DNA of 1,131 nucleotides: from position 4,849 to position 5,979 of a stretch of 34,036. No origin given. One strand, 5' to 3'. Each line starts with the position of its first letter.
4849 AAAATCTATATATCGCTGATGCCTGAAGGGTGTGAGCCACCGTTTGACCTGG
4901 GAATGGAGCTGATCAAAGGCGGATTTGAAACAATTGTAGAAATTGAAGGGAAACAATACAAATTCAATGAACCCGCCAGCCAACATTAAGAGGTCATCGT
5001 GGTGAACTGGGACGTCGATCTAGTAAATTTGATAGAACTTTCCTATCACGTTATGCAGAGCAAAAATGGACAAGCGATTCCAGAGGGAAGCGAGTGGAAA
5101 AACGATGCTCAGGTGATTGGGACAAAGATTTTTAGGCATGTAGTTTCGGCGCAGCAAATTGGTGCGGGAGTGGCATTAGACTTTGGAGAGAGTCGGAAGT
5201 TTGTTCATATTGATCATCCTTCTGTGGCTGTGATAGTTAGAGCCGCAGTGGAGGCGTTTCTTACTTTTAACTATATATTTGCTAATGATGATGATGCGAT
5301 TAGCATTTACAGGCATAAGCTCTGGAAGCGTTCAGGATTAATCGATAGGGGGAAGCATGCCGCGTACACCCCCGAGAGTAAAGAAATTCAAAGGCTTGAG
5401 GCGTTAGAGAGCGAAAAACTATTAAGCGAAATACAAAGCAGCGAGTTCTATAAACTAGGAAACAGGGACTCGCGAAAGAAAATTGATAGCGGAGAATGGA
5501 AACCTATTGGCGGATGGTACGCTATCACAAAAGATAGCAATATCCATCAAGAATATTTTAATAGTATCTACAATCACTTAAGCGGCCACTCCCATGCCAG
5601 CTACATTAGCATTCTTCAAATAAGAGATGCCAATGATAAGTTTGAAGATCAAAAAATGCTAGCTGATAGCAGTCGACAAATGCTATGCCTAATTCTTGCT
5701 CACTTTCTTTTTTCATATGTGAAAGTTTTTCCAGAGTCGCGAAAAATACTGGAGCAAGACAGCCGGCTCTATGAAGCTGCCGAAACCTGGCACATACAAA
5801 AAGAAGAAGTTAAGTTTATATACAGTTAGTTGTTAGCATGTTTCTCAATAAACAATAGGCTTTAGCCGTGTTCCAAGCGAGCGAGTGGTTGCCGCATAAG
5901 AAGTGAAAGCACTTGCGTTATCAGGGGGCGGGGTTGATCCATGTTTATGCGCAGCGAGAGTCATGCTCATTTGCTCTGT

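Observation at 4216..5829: Low-GC two-gene cassette (HNH-like nuclease plus unknown partner) between umuDC and the tail operon: candidate undescribed anti-phage module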

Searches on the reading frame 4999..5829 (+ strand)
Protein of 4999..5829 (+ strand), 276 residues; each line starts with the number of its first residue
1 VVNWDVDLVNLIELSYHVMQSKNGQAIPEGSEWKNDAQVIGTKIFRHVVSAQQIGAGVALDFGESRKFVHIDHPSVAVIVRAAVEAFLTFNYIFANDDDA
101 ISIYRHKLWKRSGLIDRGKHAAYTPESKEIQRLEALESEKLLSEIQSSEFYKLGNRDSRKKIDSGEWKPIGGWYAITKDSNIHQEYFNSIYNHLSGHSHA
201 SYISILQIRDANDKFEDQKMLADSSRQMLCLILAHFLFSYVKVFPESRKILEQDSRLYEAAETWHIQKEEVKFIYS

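Call 3: search_protein_families(library=pfam, proteins=[window:4999-5826:+], max_evalue=1)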
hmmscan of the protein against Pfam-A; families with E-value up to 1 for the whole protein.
window:4999-5826:+ (276 aa): 4 families
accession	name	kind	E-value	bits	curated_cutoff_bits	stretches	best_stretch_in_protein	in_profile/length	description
PF18928.5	DUF5677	-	1.7e-11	45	27.1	1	75-213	29-163/166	Family of unknown function (DUF5677)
PF05280.16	FlhC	-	0.045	14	27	1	132-241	25-127/173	Flagellar transcriptional activator (FlhC)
PF21801.3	ASPP2-like_RA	-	0.07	13.4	27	1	241-274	44-77/80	Apoptosis-stimulating of p53 protein 2-like, N-terminal RA domain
PF17313.7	DUF5359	-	0.2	12.1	25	1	227-251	15-39/56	Family of unknown function (DUF5359)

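Call 4: search_protein_families(library=padloc, proteins=[window:4999-5826:+], max_evalue=1)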
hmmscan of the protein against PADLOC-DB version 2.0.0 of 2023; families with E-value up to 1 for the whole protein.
window:4999-5826:+ (276 aa): 0 families

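Call 5: search_protein_families(library=ncbifam, proteins=[window:4999-5826:+], max_evalue=1)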
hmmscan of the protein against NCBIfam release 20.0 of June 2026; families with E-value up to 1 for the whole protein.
window:4999-5826:+ (276 aa): 1 family
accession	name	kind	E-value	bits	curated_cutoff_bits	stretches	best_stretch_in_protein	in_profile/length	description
NF009365.1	PRK12722.1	equivalog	0.042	13.6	216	1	132-240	23-123/170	flagellar transcriptional regulator FlhC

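Call 6: search_protein_families(library=phrogs, proteins=[window:4999-5826:+], max_evalue=1)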
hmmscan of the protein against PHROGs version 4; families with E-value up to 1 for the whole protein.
window:4999-5826:+ (276 aa): 1 family
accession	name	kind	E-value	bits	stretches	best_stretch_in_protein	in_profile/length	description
phrog_15145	-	unknown function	0.014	16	1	3-83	53-131/223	-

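Call 9: find_homologous_proteins(query=window:4999-5826:+)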
Query window:4999-5826:+ (276 aa): 40 proteins with E <= 0.001 among 726 candidates.
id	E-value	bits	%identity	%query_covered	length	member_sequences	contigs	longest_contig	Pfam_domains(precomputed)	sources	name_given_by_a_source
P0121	4.1e-180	615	100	100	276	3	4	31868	PF18928.6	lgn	-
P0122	3.0e-158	543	86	100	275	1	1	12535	PF18928.6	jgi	jgi:hypothetical protein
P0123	1.2e-121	423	65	100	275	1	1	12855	PF18928.6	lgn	-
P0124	7.8e-103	362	59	99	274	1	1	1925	PF18928.6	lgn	-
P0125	5.0e-102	359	58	99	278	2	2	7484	PF18928.6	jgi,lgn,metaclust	metaclust:\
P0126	3.7e-101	356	57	100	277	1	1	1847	PF18928.6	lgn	-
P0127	3.3e-100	353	58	99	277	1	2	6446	PF18928.6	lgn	-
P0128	9.3e-100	351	56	100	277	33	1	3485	PF18928.6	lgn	-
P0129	5.3e-99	349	54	100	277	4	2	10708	PF18928.6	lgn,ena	-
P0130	9.3e-99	348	58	99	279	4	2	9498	PF18928.6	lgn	-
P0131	3.0e-98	347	55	99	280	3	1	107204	PF18928.6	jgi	jgi:hypothetical protein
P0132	7.8e-97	342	57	99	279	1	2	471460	PF18928.6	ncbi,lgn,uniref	ncbi:DUF5677 domain-containing protein [Pseudomonas sp. JAI120]|uniref:DUF5677 domain-containing pro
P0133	7.7e-96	339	54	99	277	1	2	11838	PF18928.6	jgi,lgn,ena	-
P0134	2.1e-95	337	54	99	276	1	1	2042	PF18928.6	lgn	-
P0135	3.6e-95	336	54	99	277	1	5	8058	PF18928.6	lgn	-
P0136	1.1e-94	335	54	99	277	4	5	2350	PF18928.6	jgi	-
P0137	1.3e-94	335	55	99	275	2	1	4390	PF18928.6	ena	-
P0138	1.9e-93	331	53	98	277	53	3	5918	PF18928.6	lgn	-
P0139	2.0e-93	331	54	99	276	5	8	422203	PF18928.6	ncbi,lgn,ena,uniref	ncbi:TPA: DUF5677 domain-containing protein [Enterobacter hormaechei subsp. xiangfangensis]|uniref:D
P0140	2.1e-93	331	53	99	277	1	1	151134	PF18928.6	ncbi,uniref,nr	ncbi:DUF5677 domain-containing protein [Yersinia rohdei]|uniref:DUF5677 domain-containing protein n=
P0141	2.9e-93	330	51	99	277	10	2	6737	PF18928.6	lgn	-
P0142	7.6e-93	329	55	99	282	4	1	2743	PF18928.6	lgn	-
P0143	2.1e-92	327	52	98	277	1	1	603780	PF18928.6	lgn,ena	-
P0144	3.3e-92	327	54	98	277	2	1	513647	PF18928.6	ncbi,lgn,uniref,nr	ncbi:DUF5677 domain-containing protein (plasmid) [Pantoea piersonii]|uniref:DUF5677 domain-containin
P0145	6.3e-92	326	54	99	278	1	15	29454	PF18928.6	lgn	-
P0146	2.1e-91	324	54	99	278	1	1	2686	PF18928.6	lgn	-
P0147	9.6e-89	315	53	99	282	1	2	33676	PF18928.6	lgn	-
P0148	1.2e-88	315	52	100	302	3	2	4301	PF18928.6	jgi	-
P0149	2.3e-88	314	52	98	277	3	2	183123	PF18928.6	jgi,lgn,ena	-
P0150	4.1e-88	313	52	99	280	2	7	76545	PF18928.6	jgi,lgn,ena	-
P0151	1.0e-85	305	53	99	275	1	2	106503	PF18928.6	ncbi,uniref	ncbi:DUF5677 domain-containing protein [Pseudomonas orientalis]|uniref:DUF5677 domain-containing pro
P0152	2.2e-85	304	51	99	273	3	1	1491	PF18928.6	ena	-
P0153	3.0e-83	297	56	86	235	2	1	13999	PF18928.6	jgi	jgi:hypothetical protein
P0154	1.1e-82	295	50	97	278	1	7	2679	PF18928.6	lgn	-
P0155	7.5e-81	289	49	99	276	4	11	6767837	PF18928.6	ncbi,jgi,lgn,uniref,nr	ncbi:DUF5677 domain-containing protein [Pseudomonas sp. Irchel s3h9]|jgi:hypothetical protein|uniref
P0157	1.9e-76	275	48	100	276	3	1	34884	PF18928.6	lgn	-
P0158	7.4e-76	273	48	96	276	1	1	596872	PF18928.6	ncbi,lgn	-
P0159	4.9e-52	195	38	96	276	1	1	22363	PF18928.6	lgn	-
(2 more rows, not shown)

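Call 12: find_encoding_contigs(protein=window:4999-5829:+, flank=10000, max_places=6)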
Protein window:4999-5829:+ (276 aa): 3 contigs read that carry it; 2 places shown.
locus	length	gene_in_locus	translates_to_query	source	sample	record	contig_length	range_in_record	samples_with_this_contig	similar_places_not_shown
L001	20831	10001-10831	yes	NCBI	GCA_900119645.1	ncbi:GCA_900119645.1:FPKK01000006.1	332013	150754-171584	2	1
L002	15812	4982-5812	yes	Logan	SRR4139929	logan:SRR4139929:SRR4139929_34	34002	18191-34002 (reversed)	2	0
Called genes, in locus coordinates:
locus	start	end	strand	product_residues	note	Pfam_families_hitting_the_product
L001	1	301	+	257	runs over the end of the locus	PF00005:ABC_tran, PF02463:SMC_N, PF13304:AAA_21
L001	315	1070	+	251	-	PF00497:SBP_bac_3, PF10613:Lig_chan-Glu_bd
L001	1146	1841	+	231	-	PF00528:BPD_transp_1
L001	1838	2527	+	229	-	PF00528:BPD_transp_1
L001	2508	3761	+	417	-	PF13679:Methyltransf_32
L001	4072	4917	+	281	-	PF05050:Methyltransf_21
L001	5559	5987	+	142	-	PF00072:Response_reg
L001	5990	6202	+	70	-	-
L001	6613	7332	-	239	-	PF02586:SRAP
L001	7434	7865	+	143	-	PF00717:Peptidase_S24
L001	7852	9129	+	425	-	PF00817:IMS, PF11799:IMS_C, PF13438:DUF4113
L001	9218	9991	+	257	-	-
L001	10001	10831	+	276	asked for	PF18928:DUF5677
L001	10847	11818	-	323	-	-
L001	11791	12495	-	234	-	-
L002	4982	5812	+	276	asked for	PF18928:DUF5677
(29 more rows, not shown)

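Call 23: find_encoding_contigs(protein=P0139, flank=6000, max_places=4)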
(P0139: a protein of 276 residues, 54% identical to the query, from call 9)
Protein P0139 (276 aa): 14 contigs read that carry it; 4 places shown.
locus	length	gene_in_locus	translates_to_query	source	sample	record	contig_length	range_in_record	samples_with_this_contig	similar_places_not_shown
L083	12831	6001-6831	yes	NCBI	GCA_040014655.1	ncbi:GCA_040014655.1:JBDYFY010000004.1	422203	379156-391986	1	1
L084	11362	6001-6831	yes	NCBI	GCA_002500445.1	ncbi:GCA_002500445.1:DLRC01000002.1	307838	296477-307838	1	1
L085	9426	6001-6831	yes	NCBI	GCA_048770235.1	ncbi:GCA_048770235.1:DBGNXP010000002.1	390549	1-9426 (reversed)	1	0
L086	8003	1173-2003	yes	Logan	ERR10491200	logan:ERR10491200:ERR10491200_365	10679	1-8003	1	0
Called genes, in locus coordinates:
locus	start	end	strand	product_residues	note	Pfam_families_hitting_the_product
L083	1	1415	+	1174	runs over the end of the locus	PF01855:POR_N, PF17147:PFOR_II, PF01558:POR, PF10371:EKR, PF12838:Fer4_7, PF13183:Fer4_8 (weak), PF13237:Fer4_10, PF13484:Fer4_16, +5 more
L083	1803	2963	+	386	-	PF13609:Porin_4, PF00267:Porin_1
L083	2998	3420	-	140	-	PF04828:GFA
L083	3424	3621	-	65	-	-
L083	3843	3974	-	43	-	-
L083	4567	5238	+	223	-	PF02586:SRAP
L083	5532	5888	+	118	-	-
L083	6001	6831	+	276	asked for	PF18928:DUF5677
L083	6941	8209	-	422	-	PF00817:IMS, PF11799:IMS_C, PF13438:DUF4113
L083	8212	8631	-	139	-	PF00717:Peptidase_S24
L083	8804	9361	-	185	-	PF00239:Resolvase, PF02796:HTH_7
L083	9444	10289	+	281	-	PF25670:Phage_tail_C_2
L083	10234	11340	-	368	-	PF13884:Peptidase_S74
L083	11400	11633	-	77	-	-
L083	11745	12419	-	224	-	-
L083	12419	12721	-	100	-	-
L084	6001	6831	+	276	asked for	PF18928:DUF5677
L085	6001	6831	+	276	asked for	PF18928:DUF5677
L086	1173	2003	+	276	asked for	PF18928:DUF5677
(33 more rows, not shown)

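Call 24: find_encoding_contigs(protein=P0155, flank=6000, max_places=4)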
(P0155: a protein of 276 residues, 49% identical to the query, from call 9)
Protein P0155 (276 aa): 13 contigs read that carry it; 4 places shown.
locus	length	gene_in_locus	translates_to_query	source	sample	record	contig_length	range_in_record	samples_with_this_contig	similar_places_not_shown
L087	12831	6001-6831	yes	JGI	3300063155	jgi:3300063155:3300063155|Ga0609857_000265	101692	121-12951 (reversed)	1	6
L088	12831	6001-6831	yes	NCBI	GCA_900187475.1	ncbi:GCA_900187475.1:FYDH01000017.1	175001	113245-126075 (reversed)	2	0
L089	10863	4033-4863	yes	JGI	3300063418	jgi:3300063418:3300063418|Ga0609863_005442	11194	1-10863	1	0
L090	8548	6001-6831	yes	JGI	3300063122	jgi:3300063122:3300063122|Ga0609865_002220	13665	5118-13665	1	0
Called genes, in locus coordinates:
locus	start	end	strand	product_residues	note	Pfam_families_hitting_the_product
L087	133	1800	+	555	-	-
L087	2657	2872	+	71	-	-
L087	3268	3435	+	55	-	-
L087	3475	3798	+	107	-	PF12844:HTH_19, PF13560:HTH_31, PF01381:HTH_3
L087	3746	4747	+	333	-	PF00078:RVT_1 (weak)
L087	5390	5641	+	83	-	-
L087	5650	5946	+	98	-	-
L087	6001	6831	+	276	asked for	PF18928:DUF5677 (weak)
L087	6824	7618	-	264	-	-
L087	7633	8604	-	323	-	-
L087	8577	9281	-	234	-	-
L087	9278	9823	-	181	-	PF25759:HP1_ORF34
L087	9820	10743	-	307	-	-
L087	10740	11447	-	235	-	PF14301:DUF4376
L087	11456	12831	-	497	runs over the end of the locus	PF12571:Phage_tail_fib, PF07484:Collar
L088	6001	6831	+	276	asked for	PF18928:DUF5677 (weak)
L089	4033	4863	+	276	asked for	PF18928:DUF5677 (weak)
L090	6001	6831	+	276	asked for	PF18928:DUF5677 (weak)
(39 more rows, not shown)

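Call 25: find_related_loci(query=A2, collection=viral_contigs, flank=8000)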
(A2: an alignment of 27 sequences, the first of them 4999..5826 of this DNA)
Query A2 (276 aa) in viral_contigs; peptide patterns used: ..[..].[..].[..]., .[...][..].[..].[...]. (x = any residue, [..] = any of these).
52 stretches matched a pattern; 8 encode a relative of the query (tblastn E <= 1e-3); 8 distinct loci.
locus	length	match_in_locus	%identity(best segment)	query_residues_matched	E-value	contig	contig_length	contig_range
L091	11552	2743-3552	53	5-275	1e-91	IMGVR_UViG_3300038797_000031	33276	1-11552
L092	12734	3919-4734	52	2-275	1e-89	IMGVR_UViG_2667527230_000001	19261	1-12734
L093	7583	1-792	52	11-275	2e-88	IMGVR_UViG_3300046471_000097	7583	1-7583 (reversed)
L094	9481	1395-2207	48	1-275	3e-87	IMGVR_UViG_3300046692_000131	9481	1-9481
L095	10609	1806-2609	41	7-276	3e-68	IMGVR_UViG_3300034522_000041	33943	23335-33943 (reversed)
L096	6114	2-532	48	96-276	4e-51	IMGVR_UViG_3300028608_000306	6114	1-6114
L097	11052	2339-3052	31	37-276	1e-35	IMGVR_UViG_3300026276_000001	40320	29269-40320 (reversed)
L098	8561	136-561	41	131-275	1e-34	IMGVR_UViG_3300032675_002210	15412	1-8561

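Call 26: find_related_loci(query=A2, collection=metagenome_contigs, flank=8000)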
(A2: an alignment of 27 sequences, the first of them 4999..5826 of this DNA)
Query A2 (276 aa) in metagenome_contigs; peptide patterns used: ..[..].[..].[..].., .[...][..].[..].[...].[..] (x = any residue, [..] = any of these).
223 stretches matched a pattern; 73 encode a relative of the query (tblastn E <= 1e-3); 73 distinct loci.
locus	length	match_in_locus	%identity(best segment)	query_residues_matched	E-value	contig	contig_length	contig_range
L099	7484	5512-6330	58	2-275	6e-109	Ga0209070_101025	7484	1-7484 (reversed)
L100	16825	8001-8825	56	1-276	4e-107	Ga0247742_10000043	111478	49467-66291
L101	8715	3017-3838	54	1-275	7e-102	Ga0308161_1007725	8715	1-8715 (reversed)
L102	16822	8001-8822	53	1-275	2e-101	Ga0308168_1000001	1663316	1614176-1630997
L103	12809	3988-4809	53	1-275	2e-101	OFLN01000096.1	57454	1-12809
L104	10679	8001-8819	52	2-275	7e-95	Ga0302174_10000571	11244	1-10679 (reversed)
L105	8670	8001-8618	53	1-206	7e-75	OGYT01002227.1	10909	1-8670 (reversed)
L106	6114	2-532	48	96-276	2e-50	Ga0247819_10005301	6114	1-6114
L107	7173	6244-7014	30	9-265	1e-38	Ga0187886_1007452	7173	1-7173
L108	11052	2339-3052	31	37-276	6e-35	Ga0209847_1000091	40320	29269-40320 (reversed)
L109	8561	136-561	41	131-275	6e-34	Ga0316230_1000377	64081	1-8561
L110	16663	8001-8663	32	30-250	5e-33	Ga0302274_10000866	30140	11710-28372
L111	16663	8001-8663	32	30-250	5e-33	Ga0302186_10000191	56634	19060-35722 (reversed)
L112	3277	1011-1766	28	11-264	2e-32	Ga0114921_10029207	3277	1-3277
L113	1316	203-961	28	2-256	1e-31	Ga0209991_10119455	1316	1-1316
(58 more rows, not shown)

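Call 30: find_homologous_proteins(query=A2, max_evalue=0.00001)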
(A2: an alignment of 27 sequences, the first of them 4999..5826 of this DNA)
Query A2 (27 sequences) (276 aa, profile of the alignment): 78 proteins with E <= 0.00001 among 6340 candidates.
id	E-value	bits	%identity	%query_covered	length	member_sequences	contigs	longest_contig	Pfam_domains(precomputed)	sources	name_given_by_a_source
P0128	6.3e-146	503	56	100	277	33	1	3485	PF18928.6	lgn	-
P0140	1.4e-144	499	53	99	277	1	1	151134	PF18928.6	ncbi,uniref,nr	ncbi:DUF5677 domain-containing protein [Yersinia rohdei]|uniref:DUF5677 domain-containing protein n=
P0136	5.4e-144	497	54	99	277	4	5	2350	PF18928.6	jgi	-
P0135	7.5e-144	496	54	99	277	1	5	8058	PF18928.6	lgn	-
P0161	1.5e-143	495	54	99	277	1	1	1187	PF18928.6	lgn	-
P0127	3.0e-143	494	58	99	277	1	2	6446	PF18928.6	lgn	-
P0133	3.6e-143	494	54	99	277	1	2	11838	PF18928.6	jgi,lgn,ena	-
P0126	6.3e-143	493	57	100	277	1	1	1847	PF18928.6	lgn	-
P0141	1.6e-142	492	51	99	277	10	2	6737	PF18928.6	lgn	-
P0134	1.8e-142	492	54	99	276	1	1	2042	PF18928.6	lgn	-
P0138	2.2e-142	491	53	98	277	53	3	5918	PF18928.6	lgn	-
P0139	6.8e-142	490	54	99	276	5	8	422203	PF18928.6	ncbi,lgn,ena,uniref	ncbi:TPA: DUF5677 domain-containing protein [Enterobacter hormaechei subsp. xiangfangensis]|uniref:D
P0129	2.7e-141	488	54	100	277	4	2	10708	PF18928.6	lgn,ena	-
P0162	5.4e-141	487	52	99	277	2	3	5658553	PF18928.6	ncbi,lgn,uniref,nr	ncbi:hypothetical protein JKX24_05450 [Serratia proteamaculans]|uniref:Uncharacterized protein n=1 T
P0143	8.6e-140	483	52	98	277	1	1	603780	PF18928.6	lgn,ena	-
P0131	9.9e-140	483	55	99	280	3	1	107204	PF18928.6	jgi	jgi:hypothetical protein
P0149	6.3e-138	477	52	98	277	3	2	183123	PF18928.6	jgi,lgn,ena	-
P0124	8.8e-138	476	59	99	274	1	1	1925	PF18928.6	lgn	-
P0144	1.4e-137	475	54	98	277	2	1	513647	PF18928.6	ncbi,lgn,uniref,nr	ncbi:DUF5677 domain-containing protein (plasmid) [Pantoea piersonii]|uniref:DUF5677 domain-containin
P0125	2.1e-137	475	58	99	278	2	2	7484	PF18928.6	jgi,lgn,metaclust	metaclust:\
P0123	6.1e-135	467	65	100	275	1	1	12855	PF18928.6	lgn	-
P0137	5.3e-132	457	55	99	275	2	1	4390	PF18928.6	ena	-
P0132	9.9e-132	456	57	99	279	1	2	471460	PF18928.6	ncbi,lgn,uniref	ncbi:DUF5677 domain-containing protein [Pseudomonas sp. JAI120]|uniref:DUF5677 domain-containing pro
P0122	2.5e-130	452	86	100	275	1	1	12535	PF18928.6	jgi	jgi:hypothetical protein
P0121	8.9e-130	450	100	100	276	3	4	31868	PF18928.6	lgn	-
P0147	1.7e-129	449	53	99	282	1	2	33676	PF18928.6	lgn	-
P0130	5.1e-128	444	58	99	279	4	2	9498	PF18928.6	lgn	-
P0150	1.3e-127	443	52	99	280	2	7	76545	PF18928.6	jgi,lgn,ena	-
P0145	4.2e-127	441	54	99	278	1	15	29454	PF18928.6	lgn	-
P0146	8.6e-127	440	54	99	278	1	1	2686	PF18928.6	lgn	-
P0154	6.1e-126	437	50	97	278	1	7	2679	PF18928.6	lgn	-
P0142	1.6e-125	436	55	99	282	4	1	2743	PF18928.6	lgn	-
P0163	1.3e-124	433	52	100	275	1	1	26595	PF18928.6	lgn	-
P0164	4.1e-124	431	53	99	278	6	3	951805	PF18928.6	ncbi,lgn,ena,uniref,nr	ncbi:DUF5677 domain-containing protein [uncultured Pseudomonas sp.]|uniref:DUF5677 domain-containing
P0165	1.1e-123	430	50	100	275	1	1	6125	PF18928.6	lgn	-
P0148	5.7e-123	428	52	100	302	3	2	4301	PF18928.6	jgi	-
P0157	4.7e-122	425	48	100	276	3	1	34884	PF18928.6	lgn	-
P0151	6.6e-122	424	53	99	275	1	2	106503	PF18928.6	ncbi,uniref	ncbi:DUF5677 domain-containing protein [Pseudomonas orientalis]|uniref:DUF5677 domain-containing pro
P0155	1.6e-120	420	49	99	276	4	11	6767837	PF18928.6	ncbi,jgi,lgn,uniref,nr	ncbi:DUF5677 domain-containing protein [Pseudomonas sp. Irchel s3h9]|jgi:hypothetical protein|uniref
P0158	7.6e-120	417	48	96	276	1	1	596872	PF18928.6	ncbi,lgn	-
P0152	1.8e-119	416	51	99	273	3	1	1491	PF18928.6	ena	-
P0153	3.3e-119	415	56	86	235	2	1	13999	PF18928.6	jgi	jgi:hypothetical protein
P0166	5.5e-118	411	53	98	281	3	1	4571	PF18928.6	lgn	-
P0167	1.5e-117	410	48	99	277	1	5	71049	PF18928.6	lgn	-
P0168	8.6e-117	407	51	99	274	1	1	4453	PF18928.6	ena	-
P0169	9.0e-117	407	50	96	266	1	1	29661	PF18928.6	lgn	-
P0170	4.0e-114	399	52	99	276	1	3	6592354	PF18928.6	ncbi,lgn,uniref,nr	ncbi:hypothetical protein [Pseudomonas asplenii]|uniref:Uncharacterized protein n=1 Tax=Pseudomonas 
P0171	7.5e-114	398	49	99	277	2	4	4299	PF18928.6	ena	-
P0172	1.1e-113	397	45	98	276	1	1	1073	PF18928.6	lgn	-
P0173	1.1e-109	384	53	93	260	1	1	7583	PF18928.6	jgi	jgi:hypothetical protein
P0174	1.8e-108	380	46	100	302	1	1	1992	PF18928.6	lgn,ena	-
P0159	3.3e-108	379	38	96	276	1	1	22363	PF18928.6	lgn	-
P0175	5.3e-100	352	59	74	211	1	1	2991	PF18928.6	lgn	-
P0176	2.4e-97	344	42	100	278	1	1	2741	PF18928.6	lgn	-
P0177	2.3e-96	340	42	99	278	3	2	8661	PF18928.6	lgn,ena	-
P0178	3.0e-93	330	41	100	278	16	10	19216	PF18928.6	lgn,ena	-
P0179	9.4e-89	315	54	76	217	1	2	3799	PF18928.6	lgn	-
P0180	4.4e-87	310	37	99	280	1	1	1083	PF18928.6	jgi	jgi:hypothetical protein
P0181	1.7e-85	305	40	93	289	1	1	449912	PF18928.6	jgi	jgi:hypothetical protein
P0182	1.4e-84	302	41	97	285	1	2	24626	PF18928.6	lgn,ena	-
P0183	5.4e-76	273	34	99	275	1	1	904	PF18928.6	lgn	-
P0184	1.5e-74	269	33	98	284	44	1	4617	PF18928.6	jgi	-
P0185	7.2e-73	263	32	99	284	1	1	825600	PF18928.6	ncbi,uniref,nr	ncbi:DUF5677 domain-containing protein [Ralstonia soli]|uniref:DUF5677 domain-containing protein n=1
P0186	1.6e-72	262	32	99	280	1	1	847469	PF18928.6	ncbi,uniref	ncbi:DUF5677 domain-containing protein [Cupriavidus sp. Agwp_2]|uniref:DUF5677 domain-containing pro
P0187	9.3e-71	256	32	98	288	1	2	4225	PF18928.6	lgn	-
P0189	1.4e-67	246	32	96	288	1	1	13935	PF18928.6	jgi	jgi:hypothetical protein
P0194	2.7e-62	229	32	97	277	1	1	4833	PF18928.6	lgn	-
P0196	5.8e-59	218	30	97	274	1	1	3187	PF18928.6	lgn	-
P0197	1.8e-57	213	30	93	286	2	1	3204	PF18928.6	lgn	-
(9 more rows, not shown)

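Call 36: search_solved_structures(query=A3, max_evalue=10, show_alignments=2)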
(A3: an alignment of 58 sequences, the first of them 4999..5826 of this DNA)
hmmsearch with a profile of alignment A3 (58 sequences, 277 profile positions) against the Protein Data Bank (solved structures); distinct sequences matched with E-value up to 10: 1.
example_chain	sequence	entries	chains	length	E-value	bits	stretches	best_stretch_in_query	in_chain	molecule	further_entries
3mn2_A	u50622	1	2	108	1.3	11.3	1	159-244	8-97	probable AraC family transcriptional regulator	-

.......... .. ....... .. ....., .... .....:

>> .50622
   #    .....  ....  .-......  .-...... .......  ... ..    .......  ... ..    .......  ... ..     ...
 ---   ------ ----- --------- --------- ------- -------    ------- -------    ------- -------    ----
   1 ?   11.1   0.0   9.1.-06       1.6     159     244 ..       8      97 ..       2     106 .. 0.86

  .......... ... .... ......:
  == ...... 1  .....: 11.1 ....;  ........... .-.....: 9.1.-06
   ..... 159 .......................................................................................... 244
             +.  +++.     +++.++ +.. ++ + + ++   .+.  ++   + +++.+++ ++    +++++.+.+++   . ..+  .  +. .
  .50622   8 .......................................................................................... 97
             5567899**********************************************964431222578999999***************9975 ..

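Call 43: search_dna_similar(query=window:4999-5826:+, collection=phages, mode=protein, max_rows=20)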
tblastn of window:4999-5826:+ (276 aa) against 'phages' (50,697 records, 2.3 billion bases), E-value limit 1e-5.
No match.
